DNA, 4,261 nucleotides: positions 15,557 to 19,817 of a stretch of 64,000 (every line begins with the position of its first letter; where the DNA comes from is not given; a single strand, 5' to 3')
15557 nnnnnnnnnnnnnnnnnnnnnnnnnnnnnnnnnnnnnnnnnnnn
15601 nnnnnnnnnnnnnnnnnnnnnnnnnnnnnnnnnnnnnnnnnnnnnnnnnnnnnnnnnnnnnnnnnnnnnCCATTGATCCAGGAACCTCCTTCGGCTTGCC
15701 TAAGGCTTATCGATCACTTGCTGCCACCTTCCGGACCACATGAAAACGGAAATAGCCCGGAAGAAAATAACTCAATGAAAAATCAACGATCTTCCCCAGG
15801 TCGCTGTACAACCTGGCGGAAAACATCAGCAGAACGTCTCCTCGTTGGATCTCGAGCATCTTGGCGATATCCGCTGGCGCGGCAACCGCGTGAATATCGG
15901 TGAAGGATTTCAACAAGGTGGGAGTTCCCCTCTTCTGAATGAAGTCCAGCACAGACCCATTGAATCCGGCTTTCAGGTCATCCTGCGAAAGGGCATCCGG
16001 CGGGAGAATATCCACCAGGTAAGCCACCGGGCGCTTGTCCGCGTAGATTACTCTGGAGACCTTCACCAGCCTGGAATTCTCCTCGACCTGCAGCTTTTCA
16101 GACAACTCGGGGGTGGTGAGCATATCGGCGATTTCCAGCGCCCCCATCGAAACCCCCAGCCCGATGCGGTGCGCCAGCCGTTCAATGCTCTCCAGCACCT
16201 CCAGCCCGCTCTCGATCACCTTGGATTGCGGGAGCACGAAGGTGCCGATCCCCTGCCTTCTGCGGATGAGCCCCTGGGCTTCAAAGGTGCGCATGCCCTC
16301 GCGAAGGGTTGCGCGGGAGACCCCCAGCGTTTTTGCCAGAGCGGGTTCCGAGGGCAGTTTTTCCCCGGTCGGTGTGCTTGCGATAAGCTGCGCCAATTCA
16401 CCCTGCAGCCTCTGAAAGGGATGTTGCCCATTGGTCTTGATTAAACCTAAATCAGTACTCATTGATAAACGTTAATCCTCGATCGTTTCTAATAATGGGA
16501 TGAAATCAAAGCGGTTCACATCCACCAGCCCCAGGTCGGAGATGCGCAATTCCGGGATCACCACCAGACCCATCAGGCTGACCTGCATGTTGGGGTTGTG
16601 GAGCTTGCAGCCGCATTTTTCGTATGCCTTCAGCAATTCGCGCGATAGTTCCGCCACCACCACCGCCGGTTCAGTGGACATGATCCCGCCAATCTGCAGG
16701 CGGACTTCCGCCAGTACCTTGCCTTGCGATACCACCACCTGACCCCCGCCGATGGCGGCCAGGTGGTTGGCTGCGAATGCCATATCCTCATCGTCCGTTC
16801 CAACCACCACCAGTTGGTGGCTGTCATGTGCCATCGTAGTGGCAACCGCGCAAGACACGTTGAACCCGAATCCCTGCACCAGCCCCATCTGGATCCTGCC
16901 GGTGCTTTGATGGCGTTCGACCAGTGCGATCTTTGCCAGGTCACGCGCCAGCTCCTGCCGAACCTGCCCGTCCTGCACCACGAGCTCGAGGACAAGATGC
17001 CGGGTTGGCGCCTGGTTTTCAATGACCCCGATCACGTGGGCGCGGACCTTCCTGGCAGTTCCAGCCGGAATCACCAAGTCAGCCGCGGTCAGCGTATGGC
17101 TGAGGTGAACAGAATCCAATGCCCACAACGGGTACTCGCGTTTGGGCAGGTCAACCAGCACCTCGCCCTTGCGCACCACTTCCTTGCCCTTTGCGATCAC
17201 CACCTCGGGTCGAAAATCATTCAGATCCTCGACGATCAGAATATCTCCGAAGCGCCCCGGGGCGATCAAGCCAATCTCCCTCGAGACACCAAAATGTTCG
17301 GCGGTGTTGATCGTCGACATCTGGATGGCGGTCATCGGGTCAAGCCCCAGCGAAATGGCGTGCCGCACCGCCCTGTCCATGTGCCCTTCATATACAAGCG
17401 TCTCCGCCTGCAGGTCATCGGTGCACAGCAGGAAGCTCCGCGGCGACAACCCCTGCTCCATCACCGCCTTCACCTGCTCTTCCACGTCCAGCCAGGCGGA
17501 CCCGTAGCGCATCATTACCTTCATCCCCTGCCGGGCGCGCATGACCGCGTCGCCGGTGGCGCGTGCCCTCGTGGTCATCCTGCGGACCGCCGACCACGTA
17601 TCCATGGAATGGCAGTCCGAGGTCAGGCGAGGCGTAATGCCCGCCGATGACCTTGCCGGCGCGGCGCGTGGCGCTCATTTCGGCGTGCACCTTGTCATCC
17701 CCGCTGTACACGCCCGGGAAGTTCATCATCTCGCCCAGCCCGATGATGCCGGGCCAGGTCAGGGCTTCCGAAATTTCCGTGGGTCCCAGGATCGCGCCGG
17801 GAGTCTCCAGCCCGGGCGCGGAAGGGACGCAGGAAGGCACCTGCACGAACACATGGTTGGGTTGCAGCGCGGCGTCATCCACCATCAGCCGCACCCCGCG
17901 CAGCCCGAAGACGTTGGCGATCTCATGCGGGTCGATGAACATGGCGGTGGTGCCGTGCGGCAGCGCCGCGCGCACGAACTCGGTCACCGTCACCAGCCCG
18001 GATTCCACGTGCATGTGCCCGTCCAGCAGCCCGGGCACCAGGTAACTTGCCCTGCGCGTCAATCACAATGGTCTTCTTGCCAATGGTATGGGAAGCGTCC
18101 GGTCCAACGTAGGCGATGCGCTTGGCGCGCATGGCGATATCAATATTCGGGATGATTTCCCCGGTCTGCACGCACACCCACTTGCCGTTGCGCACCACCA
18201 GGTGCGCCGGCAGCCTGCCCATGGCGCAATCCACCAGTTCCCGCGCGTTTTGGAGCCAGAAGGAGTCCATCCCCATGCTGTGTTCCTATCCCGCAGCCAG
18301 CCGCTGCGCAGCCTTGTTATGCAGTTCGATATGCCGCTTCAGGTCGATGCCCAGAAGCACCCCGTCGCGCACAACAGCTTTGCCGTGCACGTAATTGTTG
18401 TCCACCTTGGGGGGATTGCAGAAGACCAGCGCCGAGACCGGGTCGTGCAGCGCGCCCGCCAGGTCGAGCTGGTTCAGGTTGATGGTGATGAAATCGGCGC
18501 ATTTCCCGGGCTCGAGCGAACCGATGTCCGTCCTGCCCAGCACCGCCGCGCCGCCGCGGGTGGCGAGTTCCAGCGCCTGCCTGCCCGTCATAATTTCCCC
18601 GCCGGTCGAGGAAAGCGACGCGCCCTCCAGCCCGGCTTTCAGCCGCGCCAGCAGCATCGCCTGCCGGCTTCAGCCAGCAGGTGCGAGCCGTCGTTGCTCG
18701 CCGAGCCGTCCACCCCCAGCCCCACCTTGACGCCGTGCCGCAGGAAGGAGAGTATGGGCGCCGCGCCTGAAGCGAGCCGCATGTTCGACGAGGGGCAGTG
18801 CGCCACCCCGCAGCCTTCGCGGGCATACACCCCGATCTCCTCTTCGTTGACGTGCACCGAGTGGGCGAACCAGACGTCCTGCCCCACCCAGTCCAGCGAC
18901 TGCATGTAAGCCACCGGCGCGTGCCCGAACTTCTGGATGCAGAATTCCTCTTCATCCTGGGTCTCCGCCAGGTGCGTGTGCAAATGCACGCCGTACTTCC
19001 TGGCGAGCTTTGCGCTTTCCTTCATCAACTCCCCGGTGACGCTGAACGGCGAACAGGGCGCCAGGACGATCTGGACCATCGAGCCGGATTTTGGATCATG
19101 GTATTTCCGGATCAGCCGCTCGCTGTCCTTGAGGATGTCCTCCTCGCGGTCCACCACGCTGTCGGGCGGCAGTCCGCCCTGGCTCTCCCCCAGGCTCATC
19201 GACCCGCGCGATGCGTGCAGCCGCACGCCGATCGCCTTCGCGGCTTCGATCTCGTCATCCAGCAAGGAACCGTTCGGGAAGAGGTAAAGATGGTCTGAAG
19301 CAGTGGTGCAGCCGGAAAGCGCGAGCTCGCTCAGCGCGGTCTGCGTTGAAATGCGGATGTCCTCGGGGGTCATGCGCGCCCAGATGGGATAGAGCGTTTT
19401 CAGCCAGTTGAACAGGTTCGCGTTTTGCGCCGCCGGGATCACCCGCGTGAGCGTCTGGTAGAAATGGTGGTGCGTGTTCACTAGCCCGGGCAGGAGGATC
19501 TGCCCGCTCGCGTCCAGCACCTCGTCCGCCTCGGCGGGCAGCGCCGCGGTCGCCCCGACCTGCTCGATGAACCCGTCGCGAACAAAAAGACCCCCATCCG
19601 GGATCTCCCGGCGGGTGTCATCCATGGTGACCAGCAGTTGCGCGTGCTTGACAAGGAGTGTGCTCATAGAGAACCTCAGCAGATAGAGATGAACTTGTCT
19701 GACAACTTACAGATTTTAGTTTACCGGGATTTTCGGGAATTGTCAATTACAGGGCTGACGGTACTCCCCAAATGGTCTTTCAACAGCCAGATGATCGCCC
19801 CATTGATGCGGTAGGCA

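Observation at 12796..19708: Co-directional cluster of two purine-type amidohydrolases, a GntR regulator, two different carbamoyltransferases and a carbamate kinase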

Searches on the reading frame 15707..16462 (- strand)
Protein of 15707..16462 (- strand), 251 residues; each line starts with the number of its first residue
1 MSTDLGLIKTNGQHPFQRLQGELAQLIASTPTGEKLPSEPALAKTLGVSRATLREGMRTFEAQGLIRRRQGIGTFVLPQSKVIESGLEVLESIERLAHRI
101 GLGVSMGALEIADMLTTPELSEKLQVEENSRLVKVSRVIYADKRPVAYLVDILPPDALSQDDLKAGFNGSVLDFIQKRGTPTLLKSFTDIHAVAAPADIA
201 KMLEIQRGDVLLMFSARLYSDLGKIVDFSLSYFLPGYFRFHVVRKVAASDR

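Call 5: search_protein_families(library=ncbifam, proteins=[window:15707-16462:-], max_evalue=0.00001)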
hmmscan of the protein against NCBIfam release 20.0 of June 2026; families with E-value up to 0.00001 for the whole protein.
window:15707-16462:- (251 aa): 18 families
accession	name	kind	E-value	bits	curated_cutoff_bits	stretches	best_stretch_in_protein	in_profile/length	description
NF041547.1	GntR_LSA1692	equivalog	1.1e-23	84.1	275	1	32-242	21-228/233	GntR family transcriptional regulator, LSA1692 subfamily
TIGR02325.1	C_P_lyase_phnF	equivalog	7.3e-23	81.3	156.8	1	11-234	5-228/238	phosphonate metabolism transcriptional regulator PhnF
TIGR03337.1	phnR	equivalog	8.2e-21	74.7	296.75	1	19-233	6-219/231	phosphonate utilization transcriptional regulator PhnR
TIGR02018.2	his_ut_repres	equivalog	7.2e-20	71.3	220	1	20-221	5-204/226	histidine utilization transcriptional repressor HutC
NF052441.1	TransRegRv0792c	equivalog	9.8e-18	64.3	400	1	29-243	33-245/260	Rv0792c family HTH-type transcriptional regulator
NF008491.0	PRK11402.1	subfamily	2.5e-17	63.2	269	1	32-229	31-225/243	GntR family transcriptional regulator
NF007292.0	PRK09764.1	equivalog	2.1e-15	56.5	281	1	32-245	25-235/240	GntR family transcriptional regulator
TIGR02404.1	trehalos_R_Bsub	equivalog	4.3e-13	49.4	211.95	1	21-240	7-227/233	trehalose operon repressor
NF007001.0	PRK09464.1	equivalog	1.4e-11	44.5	330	1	29-77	27-75/254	pyruvate dehydrogenase complex transcriptional repressor PdhR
NF007486.0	PRK10079.1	equivalog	5e-11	42.8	363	1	27-214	26-210/241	phosphonate metabolism transcriptional regulator PhnF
NF007741.0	PRK10421.1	equivalog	1.5e-10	40.9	311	1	31-80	26-75/262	transcriptional regulator LldR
NF007588.0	PRK10225.1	equivalog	1e-09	38.1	442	1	10-81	5-78/257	Uxu operon transcriptional regulator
NF052290.2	MocR_like_YczR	exception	1.4e-08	33.9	487.4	1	5-81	10-88/458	MocR-like transcription factor YczR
NF007442.0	PRK09990.1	equivalog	5.6e-08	32.5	301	1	32-79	30-77/256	transcriptional regulator GlcC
NF052282.1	PLP_TF_PdxR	equivalog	7.2e-08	31.9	320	1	30-82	19-71/448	MocR-like pyridoxine biosynthesis transcription factor PdxR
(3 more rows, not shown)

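Call 6: search_protein_families(library=pfam, proteins=[window:15707-16462:-], max_evalue=0.00001)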
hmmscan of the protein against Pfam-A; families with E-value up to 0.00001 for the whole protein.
window:15707-16462:- (251 aa): 2 families
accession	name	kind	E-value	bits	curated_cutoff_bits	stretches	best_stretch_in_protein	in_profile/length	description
PF07702.18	UTRA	-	5.3e-20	72.1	23.8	1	108-236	10-138/141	UTRA domain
PF00392.27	GntR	-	1.3e-14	54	27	1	19-76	5-64/64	Bacterial regulatory proteins, gntR family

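Call 8: find_encoding_contigs(protein=window:15707-16462:-, flank=10000, max_places=10)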
Protein window:15707-16462:- (251 aa): 2 contigs read that carry it; 2 places shown.
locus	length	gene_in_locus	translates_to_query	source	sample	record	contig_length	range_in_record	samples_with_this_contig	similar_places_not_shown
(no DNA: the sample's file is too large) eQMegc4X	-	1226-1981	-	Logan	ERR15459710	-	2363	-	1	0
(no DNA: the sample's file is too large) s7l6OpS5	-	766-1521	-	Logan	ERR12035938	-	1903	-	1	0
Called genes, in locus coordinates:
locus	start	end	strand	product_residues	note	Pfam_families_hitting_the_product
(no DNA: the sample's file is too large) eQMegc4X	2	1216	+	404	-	?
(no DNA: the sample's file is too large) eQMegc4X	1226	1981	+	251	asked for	PF00392:GntR, PF07702:UTRA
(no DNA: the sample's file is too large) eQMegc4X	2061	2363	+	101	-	?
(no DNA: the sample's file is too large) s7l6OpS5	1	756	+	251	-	?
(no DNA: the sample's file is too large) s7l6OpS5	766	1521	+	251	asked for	PF00392:GntR, PF07702:UTRA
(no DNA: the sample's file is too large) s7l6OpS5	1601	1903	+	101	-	?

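Call 24: list_cluster_members(proteins=[P0121, window:15707-16462:-])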
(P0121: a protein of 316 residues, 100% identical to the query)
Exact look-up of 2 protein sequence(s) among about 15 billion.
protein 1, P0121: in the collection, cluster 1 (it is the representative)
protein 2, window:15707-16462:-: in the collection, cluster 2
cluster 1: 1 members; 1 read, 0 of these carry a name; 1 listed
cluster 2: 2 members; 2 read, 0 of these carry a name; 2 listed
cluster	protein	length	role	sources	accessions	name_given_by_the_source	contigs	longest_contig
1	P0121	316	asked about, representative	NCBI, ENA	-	-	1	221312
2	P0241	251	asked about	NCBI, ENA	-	-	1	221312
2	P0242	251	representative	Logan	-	-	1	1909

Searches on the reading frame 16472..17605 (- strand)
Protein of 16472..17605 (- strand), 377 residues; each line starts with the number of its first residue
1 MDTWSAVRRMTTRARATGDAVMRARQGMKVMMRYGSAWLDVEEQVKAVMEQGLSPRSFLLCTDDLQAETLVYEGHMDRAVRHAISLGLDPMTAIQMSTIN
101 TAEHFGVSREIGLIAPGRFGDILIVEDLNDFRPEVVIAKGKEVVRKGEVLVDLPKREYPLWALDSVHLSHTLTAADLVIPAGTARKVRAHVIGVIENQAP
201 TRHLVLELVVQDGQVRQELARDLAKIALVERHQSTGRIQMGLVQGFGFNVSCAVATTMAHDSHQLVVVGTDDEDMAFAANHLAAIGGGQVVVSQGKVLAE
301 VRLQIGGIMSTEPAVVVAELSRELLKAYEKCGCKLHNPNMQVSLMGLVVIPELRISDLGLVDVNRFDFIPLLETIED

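Call 5: search_protein_families(library=ncbifam, proteins=[window:16472-17605:-], max_evalue=0.00001)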
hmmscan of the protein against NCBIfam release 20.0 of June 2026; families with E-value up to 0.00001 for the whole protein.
window:16472-17605:- (377 aa): 3 families
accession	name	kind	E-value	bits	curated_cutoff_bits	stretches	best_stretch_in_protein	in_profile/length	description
TIGR01178.1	ade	equivalog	1.5e-80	271.3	472.5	1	18-369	208-550/552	adenine deaminase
NF007457.0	PRK10027.1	equivalog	3.8e-58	197.1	768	1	25-371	248-584/588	adenine deaminase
NF051886.1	XaaProDiPepCaul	equivalog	3e-08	33.1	500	1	74-149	322-396/398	Xaa-Pro dipeptidase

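Call 6: search_protein_families(library=pfam, proteins=[window:16472-17605:-], max_evalue=0.00001)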
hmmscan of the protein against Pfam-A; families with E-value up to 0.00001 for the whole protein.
window:16472-17605:- (377 aa): 2 families
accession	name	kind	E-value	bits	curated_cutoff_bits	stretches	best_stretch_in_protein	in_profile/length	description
PF13382.11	Adenine_deam_C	-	7.8e-60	201.6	27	1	200-366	3-168/169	Adenine deaminase C-terminal domain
PF01979.26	Amidohydro_1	-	3.5e-14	53.2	25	1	46-143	236-345/345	Amidohydrolase family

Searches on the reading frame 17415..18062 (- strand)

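Call 5: search_protein_families(library=ncbifam, proteins=[window:17415-18062:-], max_evalue=0.00001)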
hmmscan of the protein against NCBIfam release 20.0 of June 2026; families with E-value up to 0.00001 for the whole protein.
window:17415-18062:- (215 aa): 2 families
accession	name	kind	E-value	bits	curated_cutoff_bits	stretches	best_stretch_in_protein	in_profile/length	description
TIGR01178.1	ade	equivalog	1.4e-45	155.8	472.5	1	4-168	44-206/552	adenine deaminase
NF007457.0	PRK10027.1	equivalog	3.7e-32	111.3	768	1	5-167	79-238/588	adenine deaminase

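Call 6: search_protein_families(library=pfam, proteins=[window:17415-18062:-], max_evalue=0.00001)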
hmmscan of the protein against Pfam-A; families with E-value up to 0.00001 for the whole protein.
window:17415-18062:- (215 aa): 1 family
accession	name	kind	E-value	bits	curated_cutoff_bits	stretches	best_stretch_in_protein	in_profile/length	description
PF01979.26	Amidohydro_1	-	5.5e-10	39.4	25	1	7-144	1-156/345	Amidohydrolase family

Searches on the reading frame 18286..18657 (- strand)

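Call 5: search_protein_families(library=ncbifam, proteins=[window:18286-18657:-], max_evalue=0.00001)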
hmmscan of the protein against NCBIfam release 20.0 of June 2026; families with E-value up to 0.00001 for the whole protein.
window:18286-18657:- (123 aa): 14 families
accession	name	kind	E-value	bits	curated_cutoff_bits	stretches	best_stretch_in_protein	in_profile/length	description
NF006055.0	PRK08203.1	equivalog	4e-32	111.3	532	1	18-122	349-452/455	8-oxoguanine deaminase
NF006056.0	PRK08204.1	subfamily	1.9e-20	73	391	1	22-121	341-441/449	hypothetical protein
NF004801.0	PRK06151.1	subfamily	3.9e-18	65.5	416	1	3-116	345-455/491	chlorohydrolase family protein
NF006549.0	PRK09045.1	equivalog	7.1e-15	54.6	540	1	21-120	339-439/444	TRZ/ATZ family hydrolase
NF009059.0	PRK12393.1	equivalog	1.6e-14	53.5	543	1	18-120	353-455/460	amidohydrolase family protein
NF005557.0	PRK07228.1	equivalog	7.5e-14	51.3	522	1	18-120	332-437/445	5'-deoxyadenosine deaminase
NF006681.0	PRK09229.1-2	equivalog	9e-11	41.1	362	1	23-101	350-430/451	formimidoylglutamate deiminase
NF012037.0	PRK15493.1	equivalog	2.1e-10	40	779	1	26-110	338-423/435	bifunctional S-methyl-5'-thioadenosine deaminase/S-adenosylhomocysteine deaminase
TIGR02022.1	hutF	equivalog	1.1e-09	37.5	413.05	1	18-99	352-434/455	formimidoylglutamate deiminase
NF004701.0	PRK06038.1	equivalog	1.5e-09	37.1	609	1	17-121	324-427/432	N-ethylammeline chlorohydrolase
NF006252.0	PRK08393.1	equivalog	6.6e-08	32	617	1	21-119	325-422/424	N-ethylammeline chlorohydrolase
NF005211.0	PRK06687.1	equivalog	1.1e-07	31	703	1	25-106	336-419/419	TRZ/ATZ family protein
NF006684.0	PRK09229.1-5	equivalog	2.5e-07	29.8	525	1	20-100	354-435/456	formimidoylglutamate deiminase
NF006683.0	PRK09229.1-4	equivalog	1.1e-06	27.8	654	1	19-99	356-436/457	formimidoylglutamate deiminase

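Call 6: search_protein_families(library=pfam, proteins=[window:18286-18657:-], max_evalue=0.00001)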
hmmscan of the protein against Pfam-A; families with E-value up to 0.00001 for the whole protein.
window:18286-18657:- (123 aa): 2 families
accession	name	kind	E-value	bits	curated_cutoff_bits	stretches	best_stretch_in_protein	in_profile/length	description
PF01979.26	Amidohydro_1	-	1.2e-08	35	25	1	23-95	281-345/345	Amidohydrolase family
PF07969.17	Amidohydro_3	-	3.9e-06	27.1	29.7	1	24-67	408-452/472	Amidohydrolase family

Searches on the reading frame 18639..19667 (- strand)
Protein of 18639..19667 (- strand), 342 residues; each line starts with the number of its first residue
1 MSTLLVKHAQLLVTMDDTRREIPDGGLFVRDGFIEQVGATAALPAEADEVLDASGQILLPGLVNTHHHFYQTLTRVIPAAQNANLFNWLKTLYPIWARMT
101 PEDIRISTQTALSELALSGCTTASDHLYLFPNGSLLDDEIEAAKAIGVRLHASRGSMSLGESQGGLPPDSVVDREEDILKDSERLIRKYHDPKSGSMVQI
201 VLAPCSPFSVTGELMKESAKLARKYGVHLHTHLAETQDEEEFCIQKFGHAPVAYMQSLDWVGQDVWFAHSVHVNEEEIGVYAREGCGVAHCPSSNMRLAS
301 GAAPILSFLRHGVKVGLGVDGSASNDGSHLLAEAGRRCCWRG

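Call 5: search_protein_families(library=ncbifam, proteins=[window:18639-19667:-], max_evalue=0.00001)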
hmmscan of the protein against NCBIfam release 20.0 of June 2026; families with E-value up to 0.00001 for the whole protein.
window:18639-19667:- (342 aa): 26 families (the best 25 are shown)
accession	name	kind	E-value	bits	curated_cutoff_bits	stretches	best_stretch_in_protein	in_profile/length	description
NF006055.0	PRK08203.1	equivalog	1e-164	548.4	532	1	2-334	4-338/455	8-oxoguanine deaminase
NF009059.0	PRK12393.1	equivalog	1.3e-89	301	543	1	2-334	5-342/460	amidohydrolase family protein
NF005557.0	PRK07228.1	equivalog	4.3e-66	223.4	522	1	4-326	3-312/445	5'-deoxyadenosine deaminase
NF004701.0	PRK06038.1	equivalog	1.4e-57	195.3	609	1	2-330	4-309/432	N-ethylammeline chlorohydrolase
NF006549.0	PRK09045.1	equivalog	3.3e-52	177.6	540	1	8-334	13-324/444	TRZ/ATZ family hydrolase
NF005211.0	PRK06687.1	equivalog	7.8e-49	166.6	703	1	12-333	9-316/419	TRZ/ATZ family protein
NF006252.0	PRK08393.1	equivalog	9.4e-49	166.6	617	1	29-333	25-309/424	N-ethylammeline chlorohydrolase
NF012037.0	PRK15493.1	equivalog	6.5e-43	147.1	779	1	11-331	9-315/435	bifunctional S-methyl-5'-thioadenosine deaminase/S-adenosylhomocysteine deaminase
TIGR02967.1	guan_deamin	equivalog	5.7e-41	140.8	375.4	1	22-329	4-305/401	guanine deaminase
NF006679.0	PRK09228.1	subfamily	2.8e-40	138.4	351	1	13-323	20-324/433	guanine deaminase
NF005540.0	PRK07203.1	equivalog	5.1e-39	134.1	444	1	4-324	2-316/444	putative aminohydrolase SsnA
NF004995.0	PRK06380.1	subfamily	9.9e-36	123.6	567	1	5-328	4-302/418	metal-dependent hydrolase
NF006681.0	PRK09229.1-2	equivalog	1.5e-35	122.8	362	1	24-326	21-328/451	formimidoylglutamate deiminase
NF006056.0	PRK08204.1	subfamily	1.7e-35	122.7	391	1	3-328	4-310/449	hypothetical protein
TIGR03314.1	Se_ssnA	subfamily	1.2e-34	119.9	455.5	1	4-324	1-315/441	putative selenium metabolism protein SsnA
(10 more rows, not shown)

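Call 6: search_protein_families(library=pfam, proteins=[window:18639-19667:-], max_evalue=0.00001)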
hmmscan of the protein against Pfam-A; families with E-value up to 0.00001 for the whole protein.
window:18639-19667:- (342 aa): 2 families
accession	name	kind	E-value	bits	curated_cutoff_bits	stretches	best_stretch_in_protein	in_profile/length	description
PF01979.26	Amidohydro_1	-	9.7e-42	143.9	25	1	57-331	1-261/345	Amidohydrolase family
PF07969.17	Amidohydro_3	-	4.4e-06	26.9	29.7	0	49-73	1-25/472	Amidohydrolase family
